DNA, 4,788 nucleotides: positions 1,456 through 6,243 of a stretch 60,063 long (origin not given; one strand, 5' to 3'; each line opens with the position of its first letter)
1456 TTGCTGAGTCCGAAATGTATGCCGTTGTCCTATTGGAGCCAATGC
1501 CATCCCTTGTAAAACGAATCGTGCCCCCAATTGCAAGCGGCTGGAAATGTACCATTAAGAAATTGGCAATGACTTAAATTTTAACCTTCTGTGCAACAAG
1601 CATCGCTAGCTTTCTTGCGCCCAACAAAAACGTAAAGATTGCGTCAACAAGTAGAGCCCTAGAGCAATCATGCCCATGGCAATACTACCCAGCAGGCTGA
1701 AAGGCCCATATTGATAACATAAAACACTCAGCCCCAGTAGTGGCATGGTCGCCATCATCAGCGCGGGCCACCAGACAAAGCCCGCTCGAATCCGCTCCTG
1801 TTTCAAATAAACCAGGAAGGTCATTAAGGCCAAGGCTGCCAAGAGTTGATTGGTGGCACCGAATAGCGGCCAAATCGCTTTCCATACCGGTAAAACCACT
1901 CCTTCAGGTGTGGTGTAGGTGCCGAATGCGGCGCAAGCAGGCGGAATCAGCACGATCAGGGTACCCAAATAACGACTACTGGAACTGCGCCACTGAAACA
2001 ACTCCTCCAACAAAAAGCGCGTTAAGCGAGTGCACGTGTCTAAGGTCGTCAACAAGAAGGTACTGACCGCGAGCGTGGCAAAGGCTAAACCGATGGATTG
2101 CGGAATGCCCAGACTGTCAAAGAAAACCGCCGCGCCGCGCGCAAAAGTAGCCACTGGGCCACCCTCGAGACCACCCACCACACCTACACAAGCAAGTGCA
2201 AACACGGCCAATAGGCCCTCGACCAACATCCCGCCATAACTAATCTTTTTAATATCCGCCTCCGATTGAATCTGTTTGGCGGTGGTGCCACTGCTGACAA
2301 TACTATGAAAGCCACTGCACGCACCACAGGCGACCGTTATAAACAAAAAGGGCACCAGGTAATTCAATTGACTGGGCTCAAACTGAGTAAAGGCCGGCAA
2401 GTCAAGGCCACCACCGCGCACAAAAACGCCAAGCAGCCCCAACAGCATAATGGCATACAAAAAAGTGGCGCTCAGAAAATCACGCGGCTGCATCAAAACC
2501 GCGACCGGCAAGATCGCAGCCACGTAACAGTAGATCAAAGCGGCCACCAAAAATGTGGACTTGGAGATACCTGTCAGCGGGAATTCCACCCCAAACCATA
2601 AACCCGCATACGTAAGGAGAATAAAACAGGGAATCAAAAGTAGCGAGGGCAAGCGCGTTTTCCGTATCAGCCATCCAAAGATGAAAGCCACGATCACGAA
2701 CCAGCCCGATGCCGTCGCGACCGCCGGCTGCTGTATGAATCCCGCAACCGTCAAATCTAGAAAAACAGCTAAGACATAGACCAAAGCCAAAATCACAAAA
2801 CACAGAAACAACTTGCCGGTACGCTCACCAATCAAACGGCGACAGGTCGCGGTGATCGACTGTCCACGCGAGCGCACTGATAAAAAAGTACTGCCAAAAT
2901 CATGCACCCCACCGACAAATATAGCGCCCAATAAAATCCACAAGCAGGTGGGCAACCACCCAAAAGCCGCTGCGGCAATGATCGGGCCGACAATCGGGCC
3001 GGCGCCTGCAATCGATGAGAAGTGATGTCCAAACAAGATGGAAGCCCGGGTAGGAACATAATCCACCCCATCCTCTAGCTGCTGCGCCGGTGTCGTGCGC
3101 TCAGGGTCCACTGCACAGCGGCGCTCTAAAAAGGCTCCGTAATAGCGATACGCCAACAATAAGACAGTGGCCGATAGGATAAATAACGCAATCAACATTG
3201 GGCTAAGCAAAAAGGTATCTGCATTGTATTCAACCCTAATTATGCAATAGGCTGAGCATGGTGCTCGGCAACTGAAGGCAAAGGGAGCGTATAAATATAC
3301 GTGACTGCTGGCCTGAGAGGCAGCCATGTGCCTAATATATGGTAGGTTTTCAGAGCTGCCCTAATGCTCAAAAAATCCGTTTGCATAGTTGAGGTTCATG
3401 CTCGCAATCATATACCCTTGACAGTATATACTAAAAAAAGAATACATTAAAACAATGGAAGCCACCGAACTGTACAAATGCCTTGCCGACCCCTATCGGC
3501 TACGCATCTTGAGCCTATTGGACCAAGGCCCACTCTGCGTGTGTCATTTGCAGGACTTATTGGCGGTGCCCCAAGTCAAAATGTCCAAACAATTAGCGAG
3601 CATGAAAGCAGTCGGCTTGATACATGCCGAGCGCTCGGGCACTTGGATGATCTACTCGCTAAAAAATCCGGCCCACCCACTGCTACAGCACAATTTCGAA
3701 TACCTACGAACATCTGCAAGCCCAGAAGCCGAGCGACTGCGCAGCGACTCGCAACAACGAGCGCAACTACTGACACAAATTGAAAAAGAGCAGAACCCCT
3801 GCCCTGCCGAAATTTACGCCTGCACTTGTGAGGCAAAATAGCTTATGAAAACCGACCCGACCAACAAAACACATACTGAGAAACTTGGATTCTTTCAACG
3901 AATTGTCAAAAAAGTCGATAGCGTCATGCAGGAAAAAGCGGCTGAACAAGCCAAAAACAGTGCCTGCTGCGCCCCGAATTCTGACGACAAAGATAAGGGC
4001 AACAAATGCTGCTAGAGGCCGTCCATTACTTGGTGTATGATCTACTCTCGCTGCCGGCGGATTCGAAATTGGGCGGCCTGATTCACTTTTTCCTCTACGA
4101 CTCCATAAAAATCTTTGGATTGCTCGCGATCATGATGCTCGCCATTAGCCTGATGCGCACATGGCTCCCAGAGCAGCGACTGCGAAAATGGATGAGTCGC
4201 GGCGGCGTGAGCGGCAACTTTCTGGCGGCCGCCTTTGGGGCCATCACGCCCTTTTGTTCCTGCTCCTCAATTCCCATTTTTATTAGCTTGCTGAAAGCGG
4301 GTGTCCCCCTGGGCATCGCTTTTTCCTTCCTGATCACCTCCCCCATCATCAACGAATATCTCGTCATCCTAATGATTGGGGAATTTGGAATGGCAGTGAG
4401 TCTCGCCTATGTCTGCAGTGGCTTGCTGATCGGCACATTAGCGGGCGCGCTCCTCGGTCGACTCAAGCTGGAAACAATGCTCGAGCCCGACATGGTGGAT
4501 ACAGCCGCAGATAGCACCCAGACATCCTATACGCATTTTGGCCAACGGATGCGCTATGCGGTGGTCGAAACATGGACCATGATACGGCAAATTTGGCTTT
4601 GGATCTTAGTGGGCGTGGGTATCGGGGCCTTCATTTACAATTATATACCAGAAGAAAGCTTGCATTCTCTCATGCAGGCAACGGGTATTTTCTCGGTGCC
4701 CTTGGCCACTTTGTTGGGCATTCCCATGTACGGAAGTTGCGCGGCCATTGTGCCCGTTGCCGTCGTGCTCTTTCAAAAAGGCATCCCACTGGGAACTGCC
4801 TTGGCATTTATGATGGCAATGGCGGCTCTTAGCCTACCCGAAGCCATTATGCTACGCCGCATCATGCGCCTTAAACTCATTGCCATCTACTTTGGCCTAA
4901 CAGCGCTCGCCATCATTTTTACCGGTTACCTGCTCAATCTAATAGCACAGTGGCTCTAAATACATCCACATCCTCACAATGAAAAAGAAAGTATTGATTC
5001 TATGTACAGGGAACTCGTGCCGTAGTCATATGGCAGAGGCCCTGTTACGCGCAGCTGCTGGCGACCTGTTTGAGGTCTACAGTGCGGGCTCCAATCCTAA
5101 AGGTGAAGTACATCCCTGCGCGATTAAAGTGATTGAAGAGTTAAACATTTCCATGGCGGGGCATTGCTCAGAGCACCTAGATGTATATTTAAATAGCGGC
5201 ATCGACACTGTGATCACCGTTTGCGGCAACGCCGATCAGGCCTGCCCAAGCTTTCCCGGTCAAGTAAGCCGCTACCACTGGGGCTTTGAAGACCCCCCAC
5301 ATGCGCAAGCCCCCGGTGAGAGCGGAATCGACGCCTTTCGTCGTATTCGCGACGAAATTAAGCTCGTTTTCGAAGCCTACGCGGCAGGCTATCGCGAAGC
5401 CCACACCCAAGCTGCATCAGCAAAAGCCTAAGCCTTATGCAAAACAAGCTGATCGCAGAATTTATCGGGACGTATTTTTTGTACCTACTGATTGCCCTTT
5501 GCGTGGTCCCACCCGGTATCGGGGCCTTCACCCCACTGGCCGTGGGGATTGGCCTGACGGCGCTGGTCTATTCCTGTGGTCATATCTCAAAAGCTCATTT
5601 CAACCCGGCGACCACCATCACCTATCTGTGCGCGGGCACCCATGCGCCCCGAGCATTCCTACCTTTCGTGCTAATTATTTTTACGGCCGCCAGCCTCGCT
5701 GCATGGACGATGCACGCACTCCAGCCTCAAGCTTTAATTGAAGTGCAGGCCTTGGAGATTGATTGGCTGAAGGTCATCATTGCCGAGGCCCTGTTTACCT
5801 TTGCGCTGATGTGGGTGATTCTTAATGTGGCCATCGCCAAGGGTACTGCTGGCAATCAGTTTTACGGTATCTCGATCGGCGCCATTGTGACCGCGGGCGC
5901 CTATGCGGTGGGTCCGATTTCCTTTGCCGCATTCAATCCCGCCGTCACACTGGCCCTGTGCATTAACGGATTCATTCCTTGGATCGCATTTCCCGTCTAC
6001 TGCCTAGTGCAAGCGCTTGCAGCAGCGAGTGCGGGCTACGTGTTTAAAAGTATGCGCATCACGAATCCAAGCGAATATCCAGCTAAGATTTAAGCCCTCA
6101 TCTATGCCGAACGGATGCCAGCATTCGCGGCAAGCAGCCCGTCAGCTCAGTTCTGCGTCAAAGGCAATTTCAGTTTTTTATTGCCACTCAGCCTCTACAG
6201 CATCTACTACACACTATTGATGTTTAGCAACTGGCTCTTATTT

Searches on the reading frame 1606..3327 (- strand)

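Call 70: search_protein_families(library=pfam, proteins=[window:1606-3327:-], max_evalue=0.00001)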
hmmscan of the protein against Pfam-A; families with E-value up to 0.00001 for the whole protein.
window:1606-3327:- (573 aa): 1 family
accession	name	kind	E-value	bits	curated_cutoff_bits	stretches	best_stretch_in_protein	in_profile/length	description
PF02554.20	CstA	-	2.1e-131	439.8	27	2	46-384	3-354/560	Carbon starvation protein CstA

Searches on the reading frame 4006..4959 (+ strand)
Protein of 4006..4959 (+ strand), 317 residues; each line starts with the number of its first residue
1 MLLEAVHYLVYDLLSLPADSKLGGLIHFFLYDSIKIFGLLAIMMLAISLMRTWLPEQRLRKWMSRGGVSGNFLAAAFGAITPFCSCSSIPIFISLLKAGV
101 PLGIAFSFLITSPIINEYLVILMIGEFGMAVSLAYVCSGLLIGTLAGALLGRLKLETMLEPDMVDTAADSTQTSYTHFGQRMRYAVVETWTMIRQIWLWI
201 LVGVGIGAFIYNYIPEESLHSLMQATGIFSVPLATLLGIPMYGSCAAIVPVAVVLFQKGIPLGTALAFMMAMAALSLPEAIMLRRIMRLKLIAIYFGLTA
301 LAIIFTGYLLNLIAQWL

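Call 70: search_protein_families(library=pfam, proteins=[window:4006-4959:+], max_evalue=0.00001)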
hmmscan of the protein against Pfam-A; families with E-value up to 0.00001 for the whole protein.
window:4006-4959:+ (317 aa): 1 family
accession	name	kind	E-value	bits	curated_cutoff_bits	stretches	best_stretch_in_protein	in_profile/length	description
PF03773.19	ArsP_1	-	1.5e-60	205.3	32.3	1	22-311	2-293/294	Predicted permease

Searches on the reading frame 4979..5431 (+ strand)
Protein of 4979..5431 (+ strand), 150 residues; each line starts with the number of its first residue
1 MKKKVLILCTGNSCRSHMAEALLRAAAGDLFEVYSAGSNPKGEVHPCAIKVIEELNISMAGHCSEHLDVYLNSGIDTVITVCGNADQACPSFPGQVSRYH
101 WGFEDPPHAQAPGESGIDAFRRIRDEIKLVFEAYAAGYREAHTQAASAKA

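Call 87: search_protein_families(library=pfam, proteins=[window:4979-5431:+], max_evalue=0.00001)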
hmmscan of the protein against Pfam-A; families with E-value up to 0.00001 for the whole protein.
window:4979-5431:+ (150 aa): 1 family
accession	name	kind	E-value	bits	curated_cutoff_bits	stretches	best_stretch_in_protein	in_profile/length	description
PF01451.26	LMWPc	-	2.3e-20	73.7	23.2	1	5-131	1-140/144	Low molecular weight phosphotyrosine protein phosphatase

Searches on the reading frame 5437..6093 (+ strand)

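Call 70: search_protein_families(library=pfam, proteins=[window:5437-6093:+], max_evalue=0.00001)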
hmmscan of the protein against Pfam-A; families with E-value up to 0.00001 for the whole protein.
window:5437-6093:+ (218 aa): 1 family
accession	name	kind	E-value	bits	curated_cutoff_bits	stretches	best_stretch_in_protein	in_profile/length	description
PF00230.25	MIP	-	1.3e-16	61.5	25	2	3-155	9-175/222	Major intrinsic protein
